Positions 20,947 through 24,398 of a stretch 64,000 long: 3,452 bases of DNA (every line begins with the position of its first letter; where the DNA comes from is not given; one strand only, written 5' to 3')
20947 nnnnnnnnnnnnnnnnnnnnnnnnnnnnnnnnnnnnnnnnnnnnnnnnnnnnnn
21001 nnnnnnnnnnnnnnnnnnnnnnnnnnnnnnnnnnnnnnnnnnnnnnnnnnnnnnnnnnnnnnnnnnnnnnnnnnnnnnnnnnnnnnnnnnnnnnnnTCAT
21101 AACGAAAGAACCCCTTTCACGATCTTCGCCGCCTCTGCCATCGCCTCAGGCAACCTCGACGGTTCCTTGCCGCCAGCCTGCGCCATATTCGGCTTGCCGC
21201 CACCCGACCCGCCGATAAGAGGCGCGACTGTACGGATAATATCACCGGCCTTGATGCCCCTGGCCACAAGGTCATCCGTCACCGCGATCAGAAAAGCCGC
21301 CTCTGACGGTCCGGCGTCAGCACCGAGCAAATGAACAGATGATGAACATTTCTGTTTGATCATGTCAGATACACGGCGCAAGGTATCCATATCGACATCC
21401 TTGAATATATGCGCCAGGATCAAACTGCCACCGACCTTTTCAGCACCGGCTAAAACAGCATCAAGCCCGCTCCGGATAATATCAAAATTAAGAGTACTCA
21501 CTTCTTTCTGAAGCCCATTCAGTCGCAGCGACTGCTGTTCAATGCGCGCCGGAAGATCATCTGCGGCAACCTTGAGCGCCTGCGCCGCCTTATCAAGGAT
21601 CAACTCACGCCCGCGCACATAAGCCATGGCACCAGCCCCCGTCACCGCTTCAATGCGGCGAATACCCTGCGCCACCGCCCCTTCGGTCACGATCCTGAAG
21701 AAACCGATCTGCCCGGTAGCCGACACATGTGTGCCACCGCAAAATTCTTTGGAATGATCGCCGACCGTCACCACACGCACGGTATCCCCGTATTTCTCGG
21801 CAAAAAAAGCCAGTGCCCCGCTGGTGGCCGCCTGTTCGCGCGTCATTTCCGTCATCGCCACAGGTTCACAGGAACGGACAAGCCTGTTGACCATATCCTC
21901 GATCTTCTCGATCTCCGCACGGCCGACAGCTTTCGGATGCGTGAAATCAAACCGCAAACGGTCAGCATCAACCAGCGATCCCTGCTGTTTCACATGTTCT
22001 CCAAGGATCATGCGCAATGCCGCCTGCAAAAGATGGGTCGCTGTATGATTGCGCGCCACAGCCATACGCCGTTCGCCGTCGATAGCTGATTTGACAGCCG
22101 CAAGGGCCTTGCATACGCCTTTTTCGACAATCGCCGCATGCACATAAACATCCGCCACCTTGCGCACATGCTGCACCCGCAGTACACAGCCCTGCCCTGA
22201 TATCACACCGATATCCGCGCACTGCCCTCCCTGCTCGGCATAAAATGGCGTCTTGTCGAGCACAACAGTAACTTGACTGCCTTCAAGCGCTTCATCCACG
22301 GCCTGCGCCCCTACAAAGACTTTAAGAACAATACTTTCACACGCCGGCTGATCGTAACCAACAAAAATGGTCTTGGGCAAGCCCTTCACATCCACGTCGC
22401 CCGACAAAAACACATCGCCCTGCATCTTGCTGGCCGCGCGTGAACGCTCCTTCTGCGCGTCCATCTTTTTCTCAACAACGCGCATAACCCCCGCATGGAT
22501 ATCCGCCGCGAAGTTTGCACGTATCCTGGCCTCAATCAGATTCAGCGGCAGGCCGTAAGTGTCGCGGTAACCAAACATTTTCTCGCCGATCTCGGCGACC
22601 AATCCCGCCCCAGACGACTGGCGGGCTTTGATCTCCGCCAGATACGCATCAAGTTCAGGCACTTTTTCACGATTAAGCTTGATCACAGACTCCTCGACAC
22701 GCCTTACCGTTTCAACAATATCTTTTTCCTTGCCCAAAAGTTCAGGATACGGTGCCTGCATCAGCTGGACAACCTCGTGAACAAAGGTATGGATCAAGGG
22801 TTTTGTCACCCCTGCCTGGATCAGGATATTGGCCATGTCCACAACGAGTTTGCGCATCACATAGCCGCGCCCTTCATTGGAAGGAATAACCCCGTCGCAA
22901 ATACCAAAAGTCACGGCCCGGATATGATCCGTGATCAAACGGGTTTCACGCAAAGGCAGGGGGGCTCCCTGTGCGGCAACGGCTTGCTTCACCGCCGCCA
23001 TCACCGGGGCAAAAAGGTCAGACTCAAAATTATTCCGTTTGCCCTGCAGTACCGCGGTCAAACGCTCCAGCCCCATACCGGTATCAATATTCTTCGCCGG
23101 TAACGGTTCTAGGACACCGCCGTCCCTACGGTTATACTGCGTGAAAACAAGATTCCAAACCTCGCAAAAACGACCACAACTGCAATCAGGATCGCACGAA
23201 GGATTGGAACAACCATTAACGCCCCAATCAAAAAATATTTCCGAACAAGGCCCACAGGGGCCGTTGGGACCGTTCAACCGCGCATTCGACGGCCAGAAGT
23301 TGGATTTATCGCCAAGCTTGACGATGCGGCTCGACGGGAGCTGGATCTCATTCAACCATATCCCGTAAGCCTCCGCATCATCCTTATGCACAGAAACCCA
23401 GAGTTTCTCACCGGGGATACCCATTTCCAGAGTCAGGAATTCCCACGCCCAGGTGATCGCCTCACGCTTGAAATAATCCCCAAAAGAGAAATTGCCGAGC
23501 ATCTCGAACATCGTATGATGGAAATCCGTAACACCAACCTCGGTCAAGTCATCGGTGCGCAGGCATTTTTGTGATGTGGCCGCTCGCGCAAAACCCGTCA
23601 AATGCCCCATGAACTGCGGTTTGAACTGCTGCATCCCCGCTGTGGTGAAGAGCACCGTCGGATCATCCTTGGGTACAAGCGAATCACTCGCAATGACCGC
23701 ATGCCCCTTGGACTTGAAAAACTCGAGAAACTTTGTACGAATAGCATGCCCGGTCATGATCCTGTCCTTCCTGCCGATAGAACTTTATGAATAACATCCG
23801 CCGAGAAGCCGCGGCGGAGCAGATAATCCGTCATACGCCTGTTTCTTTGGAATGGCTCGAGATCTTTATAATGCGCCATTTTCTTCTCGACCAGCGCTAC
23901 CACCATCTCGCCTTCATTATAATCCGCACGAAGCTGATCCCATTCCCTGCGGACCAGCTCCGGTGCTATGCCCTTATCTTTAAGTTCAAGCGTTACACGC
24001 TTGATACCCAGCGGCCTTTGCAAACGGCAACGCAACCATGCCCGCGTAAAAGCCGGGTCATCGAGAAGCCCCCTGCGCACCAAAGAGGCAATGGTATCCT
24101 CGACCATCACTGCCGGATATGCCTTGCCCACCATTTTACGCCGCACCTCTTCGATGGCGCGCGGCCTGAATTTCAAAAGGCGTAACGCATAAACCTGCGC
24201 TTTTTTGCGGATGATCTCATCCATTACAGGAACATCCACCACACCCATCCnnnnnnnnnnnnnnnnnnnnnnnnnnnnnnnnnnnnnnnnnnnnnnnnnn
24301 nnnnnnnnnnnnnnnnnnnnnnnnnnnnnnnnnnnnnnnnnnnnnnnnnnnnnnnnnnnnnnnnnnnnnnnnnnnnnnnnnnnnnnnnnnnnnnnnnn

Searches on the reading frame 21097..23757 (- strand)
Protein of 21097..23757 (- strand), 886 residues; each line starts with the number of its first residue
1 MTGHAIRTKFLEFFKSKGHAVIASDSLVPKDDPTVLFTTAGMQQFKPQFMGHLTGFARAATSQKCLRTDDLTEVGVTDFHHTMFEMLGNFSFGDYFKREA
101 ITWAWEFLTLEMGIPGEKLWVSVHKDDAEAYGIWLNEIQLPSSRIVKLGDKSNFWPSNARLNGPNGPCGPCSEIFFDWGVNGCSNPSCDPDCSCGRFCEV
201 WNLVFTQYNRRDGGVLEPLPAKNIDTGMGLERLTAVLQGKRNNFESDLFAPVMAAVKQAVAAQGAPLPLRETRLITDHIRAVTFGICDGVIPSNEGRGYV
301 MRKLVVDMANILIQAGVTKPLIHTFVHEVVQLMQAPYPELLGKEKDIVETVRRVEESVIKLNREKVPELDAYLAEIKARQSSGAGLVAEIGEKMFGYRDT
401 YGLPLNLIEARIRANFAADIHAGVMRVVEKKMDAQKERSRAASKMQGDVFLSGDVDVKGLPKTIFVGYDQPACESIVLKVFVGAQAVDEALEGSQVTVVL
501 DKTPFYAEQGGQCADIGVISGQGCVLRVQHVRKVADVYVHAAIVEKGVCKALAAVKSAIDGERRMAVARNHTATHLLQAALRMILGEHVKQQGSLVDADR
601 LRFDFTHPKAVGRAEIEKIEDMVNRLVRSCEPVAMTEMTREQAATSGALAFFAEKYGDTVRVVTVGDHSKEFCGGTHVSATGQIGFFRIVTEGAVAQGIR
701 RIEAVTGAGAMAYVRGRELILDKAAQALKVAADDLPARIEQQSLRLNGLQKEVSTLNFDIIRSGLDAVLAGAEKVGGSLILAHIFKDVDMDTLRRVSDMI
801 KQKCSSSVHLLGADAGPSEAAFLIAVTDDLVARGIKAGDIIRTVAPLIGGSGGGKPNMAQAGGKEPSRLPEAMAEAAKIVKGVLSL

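Call 9: search_protein_families(library=pfam, proteins=[window:21097-23757:-], max_evalue=0.01)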
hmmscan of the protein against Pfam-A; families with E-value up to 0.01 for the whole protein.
window:21097-23757:- (886 aa): 3 families
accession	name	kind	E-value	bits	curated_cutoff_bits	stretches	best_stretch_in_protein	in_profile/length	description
PF01411.24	tRNA-synt_2c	-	5.2e-154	514.2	30.3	1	6-562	2-551/552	tRNA synthetases class II (A)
PF07973.19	tRNA_SAD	-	3.1e-16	59.5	24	1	660-703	1-44/44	Threonyl and Alanyl tRNA synthetase second additional domain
PF02272.25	DHHA1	-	4.5e-15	56.4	25.9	1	779-881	4-101/102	DHHA1 domain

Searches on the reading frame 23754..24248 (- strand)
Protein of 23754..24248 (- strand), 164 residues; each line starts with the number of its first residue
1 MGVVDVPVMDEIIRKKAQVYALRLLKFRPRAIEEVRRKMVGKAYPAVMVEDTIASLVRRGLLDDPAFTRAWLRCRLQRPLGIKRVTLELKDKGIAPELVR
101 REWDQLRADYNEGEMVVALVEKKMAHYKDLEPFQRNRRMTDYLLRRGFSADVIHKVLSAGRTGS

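Call 9: search_protein_families(library=pfam, proteins=[window:23754-24248:-], max_evalue=0.01)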
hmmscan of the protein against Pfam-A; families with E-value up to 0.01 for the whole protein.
window:23754-24248:- (164 aa): 4 families
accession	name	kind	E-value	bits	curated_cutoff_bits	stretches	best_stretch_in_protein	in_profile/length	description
PF21982.2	RecX_HTH1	-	4.1e-13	49.5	26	2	20-55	4-39/40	RecX, first three-helix domain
PF21981.2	RecX_HTH3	-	2.3e-12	47.3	26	1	114-157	5-48/48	RecX, third three-helix domain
PF02631.22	RecX_HTH2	-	4.9e-08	33.5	26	1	63-100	1-39/42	RecX, second three-helix domain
PF21933.2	MCM5_C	-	0.0024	18.2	27.2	0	34-62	20-48/59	MCM5, C-terminal domain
